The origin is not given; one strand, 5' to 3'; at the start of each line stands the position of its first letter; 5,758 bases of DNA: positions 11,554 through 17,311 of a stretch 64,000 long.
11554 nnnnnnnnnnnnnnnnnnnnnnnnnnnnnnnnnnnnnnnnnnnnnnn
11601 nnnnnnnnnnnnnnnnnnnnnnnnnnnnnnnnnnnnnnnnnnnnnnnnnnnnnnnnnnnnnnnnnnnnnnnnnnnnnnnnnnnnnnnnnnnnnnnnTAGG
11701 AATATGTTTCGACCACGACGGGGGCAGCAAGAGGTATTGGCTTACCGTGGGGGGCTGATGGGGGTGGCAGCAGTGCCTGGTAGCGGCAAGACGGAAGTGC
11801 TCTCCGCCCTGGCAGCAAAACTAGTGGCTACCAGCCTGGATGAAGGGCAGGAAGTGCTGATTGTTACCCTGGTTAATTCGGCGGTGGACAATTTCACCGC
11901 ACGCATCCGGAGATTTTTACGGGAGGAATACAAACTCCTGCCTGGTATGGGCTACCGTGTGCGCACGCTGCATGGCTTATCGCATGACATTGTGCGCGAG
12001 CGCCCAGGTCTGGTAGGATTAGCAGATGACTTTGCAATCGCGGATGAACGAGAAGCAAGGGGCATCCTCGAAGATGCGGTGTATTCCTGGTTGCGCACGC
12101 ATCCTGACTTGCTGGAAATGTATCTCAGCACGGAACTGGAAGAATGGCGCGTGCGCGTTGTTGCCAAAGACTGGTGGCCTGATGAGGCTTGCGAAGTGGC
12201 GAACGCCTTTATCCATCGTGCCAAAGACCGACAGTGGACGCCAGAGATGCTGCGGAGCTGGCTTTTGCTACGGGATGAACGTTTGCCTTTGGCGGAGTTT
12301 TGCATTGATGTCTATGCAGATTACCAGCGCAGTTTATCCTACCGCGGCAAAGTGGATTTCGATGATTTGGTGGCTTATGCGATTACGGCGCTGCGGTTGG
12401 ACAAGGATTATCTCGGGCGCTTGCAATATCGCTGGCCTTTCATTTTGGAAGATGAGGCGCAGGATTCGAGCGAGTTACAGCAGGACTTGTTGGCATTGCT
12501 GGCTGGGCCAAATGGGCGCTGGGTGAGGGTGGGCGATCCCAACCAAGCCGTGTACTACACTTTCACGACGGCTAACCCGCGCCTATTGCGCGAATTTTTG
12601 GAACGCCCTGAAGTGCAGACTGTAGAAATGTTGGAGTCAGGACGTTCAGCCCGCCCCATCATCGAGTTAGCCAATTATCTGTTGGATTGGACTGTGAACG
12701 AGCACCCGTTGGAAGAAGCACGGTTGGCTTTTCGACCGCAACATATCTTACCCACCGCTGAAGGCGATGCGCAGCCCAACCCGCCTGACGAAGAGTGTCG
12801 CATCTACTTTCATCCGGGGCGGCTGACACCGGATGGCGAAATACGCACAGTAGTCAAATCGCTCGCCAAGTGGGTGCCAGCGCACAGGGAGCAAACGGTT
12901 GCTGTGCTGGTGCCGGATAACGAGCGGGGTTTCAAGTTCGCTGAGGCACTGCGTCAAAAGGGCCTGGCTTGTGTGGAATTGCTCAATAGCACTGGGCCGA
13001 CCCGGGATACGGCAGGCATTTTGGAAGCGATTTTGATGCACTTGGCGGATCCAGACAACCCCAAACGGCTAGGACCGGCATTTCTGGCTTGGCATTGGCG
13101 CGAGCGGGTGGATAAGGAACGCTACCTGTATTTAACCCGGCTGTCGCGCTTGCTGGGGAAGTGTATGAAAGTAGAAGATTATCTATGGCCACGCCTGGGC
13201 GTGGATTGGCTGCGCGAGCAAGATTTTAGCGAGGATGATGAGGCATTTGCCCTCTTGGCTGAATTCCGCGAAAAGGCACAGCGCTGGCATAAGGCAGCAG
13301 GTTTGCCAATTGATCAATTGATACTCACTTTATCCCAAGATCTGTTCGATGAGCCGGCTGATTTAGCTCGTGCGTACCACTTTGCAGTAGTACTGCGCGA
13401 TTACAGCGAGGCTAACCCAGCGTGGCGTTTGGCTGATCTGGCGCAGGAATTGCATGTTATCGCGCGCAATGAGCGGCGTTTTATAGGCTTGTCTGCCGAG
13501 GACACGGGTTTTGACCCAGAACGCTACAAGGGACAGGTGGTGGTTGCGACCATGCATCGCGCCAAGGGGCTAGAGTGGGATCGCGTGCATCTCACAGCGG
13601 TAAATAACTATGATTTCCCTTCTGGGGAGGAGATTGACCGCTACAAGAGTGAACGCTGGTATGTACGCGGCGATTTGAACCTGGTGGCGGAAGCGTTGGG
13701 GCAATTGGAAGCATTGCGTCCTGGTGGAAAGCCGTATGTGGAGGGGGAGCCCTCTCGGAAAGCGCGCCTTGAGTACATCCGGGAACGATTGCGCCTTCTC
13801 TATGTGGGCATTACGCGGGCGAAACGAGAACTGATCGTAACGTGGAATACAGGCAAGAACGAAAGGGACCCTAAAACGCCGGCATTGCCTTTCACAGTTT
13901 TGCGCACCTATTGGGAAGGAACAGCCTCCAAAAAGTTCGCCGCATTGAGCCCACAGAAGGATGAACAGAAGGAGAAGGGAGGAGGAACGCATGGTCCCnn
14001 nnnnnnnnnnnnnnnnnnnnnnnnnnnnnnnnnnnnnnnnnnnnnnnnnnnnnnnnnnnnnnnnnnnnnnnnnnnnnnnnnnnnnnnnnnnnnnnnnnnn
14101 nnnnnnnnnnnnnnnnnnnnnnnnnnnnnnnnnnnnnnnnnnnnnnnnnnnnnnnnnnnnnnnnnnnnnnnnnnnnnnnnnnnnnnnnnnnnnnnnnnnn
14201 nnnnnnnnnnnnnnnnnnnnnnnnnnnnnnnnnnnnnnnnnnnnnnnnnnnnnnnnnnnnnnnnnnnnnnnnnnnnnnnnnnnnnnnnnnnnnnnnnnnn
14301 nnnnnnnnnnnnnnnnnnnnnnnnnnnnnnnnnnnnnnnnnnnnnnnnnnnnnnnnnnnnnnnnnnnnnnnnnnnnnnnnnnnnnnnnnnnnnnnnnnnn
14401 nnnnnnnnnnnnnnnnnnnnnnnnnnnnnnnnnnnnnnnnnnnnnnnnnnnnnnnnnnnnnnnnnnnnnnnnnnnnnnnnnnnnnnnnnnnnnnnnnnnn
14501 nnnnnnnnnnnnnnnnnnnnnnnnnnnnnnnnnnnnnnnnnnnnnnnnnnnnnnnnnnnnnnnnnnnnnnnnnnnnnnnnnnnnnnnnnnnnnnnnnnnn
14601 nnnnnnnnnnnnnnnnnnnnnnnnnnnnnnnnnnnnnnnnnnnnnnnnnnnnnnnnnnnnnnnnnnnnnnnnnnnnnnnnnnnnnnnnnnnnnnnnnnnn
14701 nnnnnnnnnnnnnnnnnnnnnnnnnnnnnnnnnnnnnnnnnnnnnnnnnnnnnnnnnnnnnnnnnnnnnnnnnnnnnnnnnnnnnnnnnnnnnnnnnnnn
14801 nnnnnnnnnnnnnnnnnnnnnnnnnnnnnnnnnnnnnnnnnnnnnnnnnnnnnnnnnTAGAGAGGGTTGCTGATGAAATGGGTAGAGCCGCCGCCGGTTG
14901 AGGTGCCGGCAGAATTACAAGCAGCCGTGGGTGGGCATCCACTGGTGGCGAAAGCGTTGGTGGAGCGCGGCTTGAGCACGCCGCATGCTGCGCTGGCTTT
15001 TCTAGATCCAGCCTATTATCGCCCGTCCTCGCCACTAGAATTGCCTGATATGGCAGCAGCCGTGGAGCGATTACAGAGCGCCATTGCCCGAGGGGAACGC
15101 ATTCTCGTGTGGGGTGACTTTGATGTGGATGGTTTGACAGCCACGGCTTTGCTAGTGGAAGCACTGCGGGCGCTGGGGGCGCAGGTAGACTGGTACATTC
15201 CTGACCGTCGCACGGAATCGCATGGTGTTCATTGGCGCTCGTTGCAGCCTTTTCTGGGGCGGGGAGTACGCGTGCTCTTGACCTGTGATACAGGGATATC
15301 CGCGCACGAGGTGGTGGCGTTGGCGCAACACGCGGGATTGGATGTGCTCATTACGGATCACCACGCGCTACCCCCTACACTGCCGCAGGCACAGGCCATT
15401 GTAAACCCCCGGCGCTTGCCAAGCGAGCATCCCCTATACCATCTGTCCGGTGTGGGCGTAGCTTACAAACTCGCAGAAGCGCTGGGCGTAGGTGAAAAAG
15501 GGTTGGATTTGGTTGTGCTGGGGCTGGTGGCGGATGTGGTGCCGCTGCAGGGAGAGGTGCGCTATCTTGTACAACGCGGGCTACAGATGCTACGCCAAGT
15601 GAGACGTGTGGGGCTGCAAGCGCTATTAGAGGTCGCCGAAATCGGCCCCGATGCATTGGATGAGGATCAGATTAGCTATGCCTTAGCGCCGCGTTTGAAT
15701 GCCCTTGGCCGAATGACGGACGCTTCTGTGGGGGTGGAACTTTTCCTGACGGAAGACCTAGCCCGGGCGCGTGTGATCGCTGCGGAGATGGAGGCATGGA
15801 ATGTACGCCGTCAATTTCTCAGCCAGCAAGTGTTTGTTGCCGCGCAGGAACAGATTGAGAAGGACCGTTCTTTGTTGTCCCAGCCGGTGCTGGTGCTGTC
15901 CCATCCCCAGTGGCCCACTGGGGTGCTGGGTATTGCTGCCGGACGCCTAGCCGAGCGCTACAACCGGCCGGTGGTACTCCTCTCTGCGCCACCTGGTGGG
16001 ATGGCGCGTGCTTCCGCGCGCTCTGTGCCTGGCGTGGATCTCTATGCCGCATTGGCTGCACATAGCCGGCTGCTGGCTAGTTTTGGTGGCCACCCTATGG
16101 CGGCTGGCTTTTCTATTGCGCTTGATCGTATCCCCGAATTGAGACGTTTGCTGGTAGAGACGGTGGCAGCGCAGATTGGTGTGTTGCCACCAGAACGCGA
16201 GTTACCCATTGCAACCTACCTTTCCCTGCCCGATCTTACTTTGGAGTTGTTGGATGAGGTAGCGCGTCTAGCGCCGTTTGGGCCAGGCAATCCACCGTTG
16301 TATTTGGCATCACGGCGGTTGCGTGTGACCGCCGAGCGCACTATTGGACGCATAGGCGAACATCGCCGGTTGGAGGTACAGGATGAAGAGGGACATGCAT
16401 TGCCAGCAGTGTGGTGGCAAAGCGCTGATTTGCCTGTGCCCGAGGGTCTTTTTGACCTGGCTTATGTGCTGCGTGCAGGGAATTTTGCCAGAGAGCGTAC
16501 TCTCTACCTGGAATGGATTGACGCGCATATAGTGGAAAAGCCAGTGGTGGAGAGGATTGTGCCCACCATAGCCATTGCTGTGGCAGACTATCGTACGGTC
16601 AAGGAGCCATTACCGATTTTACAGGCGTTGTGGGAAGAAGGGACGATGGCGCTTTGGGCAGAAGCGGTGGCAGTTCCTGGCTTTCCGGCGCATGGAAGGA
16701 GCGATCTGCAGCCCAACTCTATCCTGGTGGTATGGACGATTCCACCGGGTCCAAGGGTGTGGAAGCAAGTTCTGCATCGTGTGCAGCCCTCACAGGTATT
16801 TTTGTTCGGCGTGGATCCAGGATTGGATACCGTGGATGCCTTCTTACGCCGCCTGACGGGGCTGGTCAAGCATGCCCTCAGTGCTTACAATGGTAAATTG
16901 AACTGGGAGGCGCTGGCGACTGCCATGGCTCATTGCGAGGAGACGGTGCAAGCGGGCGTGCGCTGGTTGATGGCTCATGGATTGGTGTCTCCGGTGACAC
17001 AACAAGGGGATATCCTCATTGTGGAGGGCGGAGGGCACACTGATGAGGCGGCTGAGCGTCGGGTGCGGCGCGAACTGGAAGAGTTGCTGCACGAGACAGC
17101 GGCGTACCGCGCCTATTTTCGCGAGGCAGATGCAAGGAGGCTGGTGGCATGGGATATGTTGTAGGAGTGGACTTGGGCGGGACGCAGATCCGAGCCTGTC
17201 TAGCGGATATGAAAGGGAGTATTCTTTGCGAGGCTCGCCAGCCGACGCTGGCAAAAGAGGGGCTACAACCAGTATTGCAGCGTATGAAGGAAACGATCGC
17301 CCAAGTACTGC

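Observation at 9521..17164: Split AddAB-like helicase-nuclease module coupled to RecJ in a single overlapped operon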

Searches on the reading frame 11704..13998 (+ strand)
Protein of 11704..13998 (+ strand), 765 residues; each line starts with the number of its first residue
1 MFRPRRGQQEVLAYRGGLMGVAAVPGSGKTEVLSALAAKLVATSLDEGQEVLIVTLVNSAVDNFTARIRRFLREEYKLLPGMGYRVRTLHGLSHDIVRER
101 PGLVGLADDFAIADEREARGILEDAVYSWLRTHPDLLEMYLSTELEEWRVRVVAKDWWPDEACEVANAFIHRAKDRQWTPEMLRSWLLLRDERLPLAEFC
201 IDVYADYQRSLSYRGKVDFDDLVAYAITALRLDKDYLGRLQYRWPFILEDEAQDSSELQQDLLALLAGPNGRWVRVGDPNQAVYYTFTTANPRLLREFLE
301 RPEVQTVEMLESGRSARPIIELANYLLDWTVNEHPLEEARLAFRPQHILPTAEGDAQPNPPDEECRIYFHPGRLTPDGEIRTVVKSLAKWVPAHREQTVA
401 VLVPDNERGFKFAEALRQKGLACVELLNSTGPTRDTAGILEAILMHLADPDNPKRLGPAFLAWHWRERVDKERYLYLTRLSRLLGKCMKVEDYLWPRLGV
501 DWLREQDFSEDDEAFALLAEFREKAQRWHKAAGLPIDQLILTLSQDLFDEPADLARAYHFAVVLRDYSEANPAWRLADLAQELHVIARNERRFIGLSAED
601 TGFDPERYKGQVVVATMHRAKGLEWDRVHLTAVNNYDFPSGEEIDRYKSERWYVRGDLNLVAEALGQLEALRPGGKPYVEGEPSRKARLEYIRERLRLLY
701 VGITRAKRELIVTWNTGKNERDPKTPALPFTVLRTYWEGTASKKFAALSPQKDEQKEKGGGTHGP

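Call 5: search_protein_families(library=pfam, proteins=[window:11704-13998:+], max_evalue=0.01)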
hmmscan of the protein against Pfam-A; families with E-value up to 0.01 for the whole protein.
window:11704-13998:+ (765 aa): 7 families
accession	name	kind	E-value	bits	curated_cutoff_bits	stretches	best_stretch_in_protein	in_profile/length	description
PF00580.27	UvrD-helicase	-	7.3e-41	141.1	23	1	8-299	5-267/271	UvrD/REP helicase N-terminal domain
PF13361.12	UvrD_C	-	8.5e-21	75.2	25.6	1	608-716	283-349/350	UvrD-like helicase C-terminal domain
PF13538.12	UvrD_C_2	-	2e-09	37.6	27.4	2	693-712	32-51/52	UvrD-like helicase C-terminal domain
PF13245.12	AAA_19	-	3.4e-09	37.4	25.1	1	13-284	8-131/134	AAA domain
PF13086.12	AAA_11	-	0.00012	22.4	27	1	22-70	23-74/257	AAA domain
PF01443.25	Viral_helicase1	-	0.0076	16.5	21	0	21-44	3-22/228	Viral superfamily 1 RNA helicase core domain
PF13604.12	AAA_30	-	0.0092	16.2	27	0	9-97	11-81/191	AAA domain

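Call 6: search_protein_families(library=ncbifam, proteins=[window:11704-13998:+], max_evalue=0.01)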
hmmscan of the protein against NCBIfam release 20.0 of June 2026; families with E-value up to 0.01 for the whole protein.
window:11704-13998:+ (765 aa): 13 families
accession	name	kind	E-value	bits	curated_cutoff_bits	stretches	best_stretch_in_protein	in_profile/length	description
TIGR01074.1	rep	equivalog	7.3e-37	126.9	951.45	3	200-329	163-292/668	DNA helicase Rep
TIGR01073.1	pcrA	equivalog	9.3e-35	120.1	911.2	2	196-332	162-298/725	DNA helicase PcrA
TIGR01075.1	uvrD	equivalog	1.2e-31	109.8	1144.45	2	168-328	139-293/715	DNA helicase II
NF008743.0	PRK11773.1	equivalog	1.5e-31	109.6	965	2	166-328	142-298/720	DNA helicase II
NF008172.0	PRK10919.1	equivalog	1.5e-27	96.1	1168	2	201-328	165-292/673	DNA helicase Rep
TIGR00609.1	recB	equivalog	8.9e-18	63.8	696.05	2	611-715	727-813/1175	exodeoxyribonuclease V subunit beta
TIGR02785.1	addA_Gpos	equivalog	2.3e-16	58.9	707.65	1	196-327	337-480/1234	helicase-exonuclease AddAB subunit AddA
NF008276.0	PRK11054.1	equivalog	6.8e-15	54.6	543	1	21-323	214-512/684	DNA helicase IV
TIGR02784.1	addA_alphas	equivalog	1.2e-13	50.4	860.75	2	606-722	771-877/1138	double-strand break repair helicase AddA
NF010485.0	PRK13909.1-2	equivalog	4.1e-08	31.9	650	1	202-328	286-425/909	RecB-like helicase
NF041464.1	HelD_BACSU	equivalog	5.1e-08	31.3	419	1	246-328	549-631/779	RNA polymerase recycling motor HelD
NF008128.0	PRK10876.1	equivalog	9.9e-07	26.8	1697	1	196-328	328-462/1181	exodeoxyribonuclease V subunit beta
NF010487.0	PRK13909.1-4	equivalog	0.0012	17.1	759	0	686-723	676-712/924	RecB-like helicase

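Call 8: search_solved_structures(query=window:11704-13998:+, max_evalue=0.001)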
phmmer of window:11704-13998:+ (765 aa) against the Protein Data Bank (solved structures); distinct sequences matched with E-value up to 0.001: 14.
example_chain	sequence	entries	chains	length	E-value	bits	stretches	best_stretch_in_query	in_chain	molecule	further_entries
1uaa_A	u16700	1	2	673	1.4e-20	76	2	204-336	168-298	PROTEIN (ATP-DEPENDENT DNA HELICASE REP.)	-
3lfu_A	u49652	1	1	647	2.4e-18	68.6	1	9-328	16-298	DNA helicase II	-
2is1_A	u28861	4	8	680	3.1e-18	68.2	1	9-328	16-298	DNA helicase II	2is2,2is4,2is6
1pjr_A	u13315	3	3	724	6.1e-17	64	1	200-335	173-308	PCRA | ATP-DEPENDENT HELICASE PCRA | HELICASE PCRA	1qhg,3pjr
4c2u_A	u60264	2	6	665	6.8e-15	57.2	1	165-329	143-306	DNA HELICASE II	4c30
4c2t_A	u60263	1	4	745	1.1e-14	56.6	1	165-329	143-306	DNA HELICASE II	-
9dci_A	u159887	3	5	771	1.3e-14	56.3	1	191-327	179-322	ATP-dependent DNA helicase UvrD1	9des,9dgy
2pjr_A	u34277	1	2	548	1.5e-14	56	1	200-335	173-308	PROTEIN (HELICASE PCRA)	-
1qhh_B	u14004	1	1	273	6.9e-11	43.9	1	200-335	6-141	PROTEIN (PCRA (SUBUNIT))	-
7sjr_B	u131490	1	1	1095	2.9e-10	41.9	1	2-327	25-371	DNA helicase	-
6ppu_B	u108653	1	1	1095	5.8e-10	40.9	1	2-327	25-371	UvrD/REP helicase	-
6ppr_B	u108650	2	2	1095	5.9e-10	40.9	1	2-327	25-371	UvrD/REP helicase | DNA 3'-5' helicase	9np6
6ppj_B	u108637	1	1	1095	1.6e-08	36.2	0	2-126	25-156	UvrD/REP helicase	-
3u44_A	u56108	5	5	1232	3.3e-08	35.1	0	196-326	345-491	ATP-dependent helicase/nuclease subunit A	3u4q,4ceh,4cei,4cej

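Call 11: search_protein_families(library=padloc, proteins=[window:11704-13998:+], max_evalue=0.01)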
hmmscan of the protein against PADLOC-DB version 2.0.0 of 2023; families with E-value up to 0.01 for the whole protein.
window:11704-13998:+ (765 aa): 47 families (the best 25 are shown)
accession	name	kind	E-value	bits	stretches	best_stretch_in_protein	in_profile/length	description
PDLC00117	GajB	-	5.4e-44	148.7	4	200-425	175-379/604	UrvD helicase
PDLC00132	GajB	-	1.5e-35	121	1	7-327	7-299/625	UrvD helicase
PDLC00114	GajB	-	8e-33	111.9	1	8-344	12-316/635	UrvD helicase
PDLC03802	RTasHel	-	2.1e-29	100.9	2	8-341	10-276/675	DRT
PDLC00130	GajB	-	9.7e-26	88.2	3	206-327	168-290/589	UrvD helicase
PDLC00123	GajB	-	2.6e-23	80.4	3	219-340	152-272/540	UrvD helicase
PDLC00129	GajB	-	2.9e-23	80.3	2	208-327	189-309/594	UrvD helicase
PDLC00119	GajB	-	2.3e-22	77.7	1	21-326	20-299/565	UrvD helicase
PDLC00107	GajB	-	3.9e-22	76.6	2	609-717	477-559/587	UrvD helicase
PDLC00121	GajB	-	7.7e-22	75.5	2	3-115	5-115/565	UrvD helicase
PDLC00104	GajB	-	8.5e-22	75.6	1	6-335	6-257/574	UrvD helicase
PDLC00127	GajB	-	2.9e-20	70.3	2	202-322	160-284/594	UrvD helicase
PDLC00142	GajB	-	1.4e-19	67.9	2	209-328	179-299/583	UrvD helicase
PDLC00106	GajB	-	3.3e-19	66.8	1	227-328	189-289/577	UrvD helicase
PDLC00138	GajB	-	6.6e-19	66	2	207-327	184-304/581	UrvD helicase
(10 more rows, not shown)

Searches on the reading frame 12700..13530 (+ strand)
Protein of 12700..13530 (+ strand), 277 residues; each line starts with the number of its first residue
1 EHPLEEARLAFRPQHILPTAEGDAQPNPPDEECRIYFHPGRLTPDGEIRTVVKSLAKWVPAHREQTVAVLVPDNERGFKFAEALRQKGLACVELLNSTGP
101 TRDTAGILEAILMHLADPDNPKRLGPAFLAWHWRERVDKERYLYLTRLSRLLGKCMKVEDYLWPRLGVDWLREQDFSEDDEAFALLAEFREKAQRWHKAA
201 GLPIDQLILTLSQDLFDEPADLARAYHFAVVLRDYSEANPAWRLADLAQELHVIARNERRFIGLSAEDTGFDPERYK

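Call 70: search_protein_families(library=pfam, proteins=[window:12700-13530:+], max_evalue=1)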
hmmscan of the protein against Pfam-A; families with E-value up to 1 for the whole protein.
window:12700-13530:+ (277 aa): 1 family
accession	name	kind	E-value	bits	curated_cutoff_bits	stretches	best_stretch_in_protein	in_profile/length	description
PF13361.12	UvrD_C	-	0.1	12.4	25.6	1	45-91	51-98/350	UvrD-like helicase C-terminal domain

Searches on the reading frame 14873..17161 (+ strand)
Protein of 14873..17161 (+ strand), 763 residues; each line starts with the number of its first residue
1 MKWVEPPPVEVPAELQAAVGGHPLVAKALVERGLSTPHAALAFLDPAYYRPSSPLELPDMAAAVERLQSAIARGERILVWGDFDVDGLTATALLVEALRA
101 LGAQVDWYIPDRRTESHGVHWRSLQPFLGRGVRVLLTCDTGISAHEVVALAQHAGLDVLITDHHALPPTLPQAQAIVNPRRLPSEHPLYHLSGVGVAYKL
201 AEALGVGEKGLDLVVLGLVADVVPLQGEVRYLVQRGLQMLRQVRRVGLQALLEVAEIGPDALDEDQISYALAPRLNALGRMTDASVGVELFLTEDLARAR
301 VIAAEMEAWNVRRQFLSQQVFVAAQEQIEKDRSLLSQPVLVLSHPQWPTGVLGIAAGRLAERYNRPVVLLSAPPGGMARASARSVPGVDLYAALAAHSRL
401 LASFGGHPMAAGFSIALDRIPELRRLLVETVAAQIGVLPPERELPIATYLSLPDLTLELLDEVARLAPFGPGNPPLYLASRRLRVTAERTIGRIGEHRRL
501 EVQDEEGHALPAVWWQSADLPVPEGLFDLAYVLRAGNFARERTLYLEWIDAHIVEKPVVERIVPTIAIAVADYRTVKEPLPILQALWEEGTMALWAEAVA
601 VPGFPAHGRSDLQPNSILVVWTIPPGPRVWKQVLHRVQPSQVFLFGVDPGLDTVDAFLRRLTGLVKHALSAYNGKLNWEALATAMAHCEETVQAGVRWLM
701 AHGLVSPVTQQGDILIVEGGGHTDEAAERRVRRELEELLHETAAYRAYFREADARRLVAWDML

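Call 5: search_protein_families(library=pfam, proteins=[window:14873-17161:+], max_evalue=0.01)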
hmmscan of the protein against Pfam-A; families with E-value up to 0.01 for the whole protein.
window:14873-17161:+ (763 aa): 3 families
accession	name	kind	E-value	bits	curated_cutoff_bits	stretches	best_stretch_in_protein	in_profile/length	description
PF01368.27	DHH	-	2.7e-23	83.1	28.1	1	76-215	1-122/125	DHH family, N-terminal domain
PF02272.25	DHHA1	-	1.9e-16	60.8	25.9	1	337-431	2-100/102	DHHA1 domain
PF17768.7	RecJ_OB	-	1.8e-15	57.4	27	1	449-548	4-105/107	RecJ OB domain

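Call 6: search_protein_families(library=ncbifam, proteins=[window:14873-17161:+], max_evalue=0.01)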
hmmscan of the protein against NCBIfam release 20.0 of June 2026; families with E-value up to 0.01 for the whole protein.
window:14873-17161:+ (763 aa): 5 families
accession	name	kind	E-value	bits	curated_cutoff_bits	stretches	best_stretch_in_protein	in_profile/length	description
TIGR00644.1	recJ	equivalog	4.9e-142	474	396.9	1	23-519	3-509/546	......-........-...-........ exonuclease RecJ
NF008290.0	PRK11070.1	equivalog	5.7e-84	282.6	900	1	58-492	55-513/577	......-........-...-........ exonuclease RecJ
NF053576.1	RecJ_archaeal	equivalog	1.3e-18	67.1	360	2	65-222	2-147/452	RecJ family nuclease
NF053575.1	GAN_nuclease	exception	8.6e-09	34.5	850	1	63-226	13-168/467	GINS-associated RecJ family nuclease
NF040701.1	RecJ_Meth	equivalog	1.1e-06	27.7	550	1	74-234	7-160/449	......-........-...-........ exonuclease RecJ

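Call 11: search_protein_families(library=padloc, proteins=[window:14873-17161:+], max_evalue=0.01)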
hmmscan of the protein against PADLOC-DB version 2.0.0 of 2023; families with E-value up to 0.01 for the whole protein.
window:14873-17161:+ (763 aa): 0 families

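Call 35: search_solved_structures(query=window:14873-17161:+, max_evalue=0.001)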
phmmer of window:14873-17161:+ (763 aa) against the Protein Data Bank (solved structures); distinct sequences matched with E-value up to 0.001: 6.
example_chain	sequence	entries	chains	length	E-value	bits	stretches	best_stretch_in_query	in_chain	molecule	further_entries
8y30_A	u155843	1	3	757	3.9e-85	290.1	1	2-520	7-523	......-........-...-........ exonuclease RecJ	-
5f54_A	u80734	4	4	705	7.9e-64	219.6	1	54-496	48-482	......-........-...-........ exonuclease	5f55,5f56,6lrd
2zxo_A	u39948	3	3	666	2e-51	178.6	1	37-525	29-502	Single-stranded DNA specific exonuclease RecJ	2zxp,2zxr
1ir6_A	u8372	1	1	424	4.6e-51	177.4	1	53-477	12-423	exonuclease RecJ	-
5x4h_A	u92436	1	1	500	2.1e-07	33.1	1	62-247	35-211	Uncharacterized protein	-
5x4i_A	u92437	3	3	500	2e-06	29.9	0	62-247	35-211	Uncharacterized protein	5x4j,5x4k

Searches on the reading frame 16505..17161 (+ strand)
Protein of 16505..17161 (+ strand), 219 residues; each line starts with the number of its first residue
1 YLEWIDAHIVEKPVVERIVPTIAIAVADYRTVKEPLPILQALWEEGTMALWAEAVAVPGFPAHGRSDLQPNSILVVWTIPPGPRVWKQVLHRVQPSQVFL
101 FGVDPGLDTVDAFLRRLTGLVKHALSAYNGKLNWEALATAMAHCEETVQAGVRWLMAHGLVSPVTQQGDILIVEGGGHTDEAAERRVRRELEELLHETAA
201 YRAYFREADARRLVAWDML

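Call 69: search_solved_structures(query=window:16505-17161:+, max_evalue=10)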
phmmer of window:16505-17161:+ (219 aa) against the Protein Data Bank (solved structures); distinct sequences matched with E-value up to 10: 1.
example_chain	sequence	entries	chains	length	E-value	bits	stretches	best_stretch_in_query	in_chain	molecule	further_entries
8pvt_A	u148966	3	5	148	0.079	15.7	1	127-198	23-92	Iron dependent repressor, putative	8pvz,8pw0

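Call 70: search_protein_families(library=pfam, proteins=[window:16505-17161:+], max_evalue=1)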
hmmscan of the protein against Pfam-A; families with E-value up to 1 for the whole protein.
window:16505-17161:+ (219 aa): 1 family
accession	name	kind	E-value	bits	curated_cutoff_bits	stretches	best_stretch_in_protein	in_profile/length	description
PF17918.6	TetR_C_15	-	0.0049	17.9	26.8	1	105-159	35-89/108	Tetracyclin repressor-like, C-terminal domain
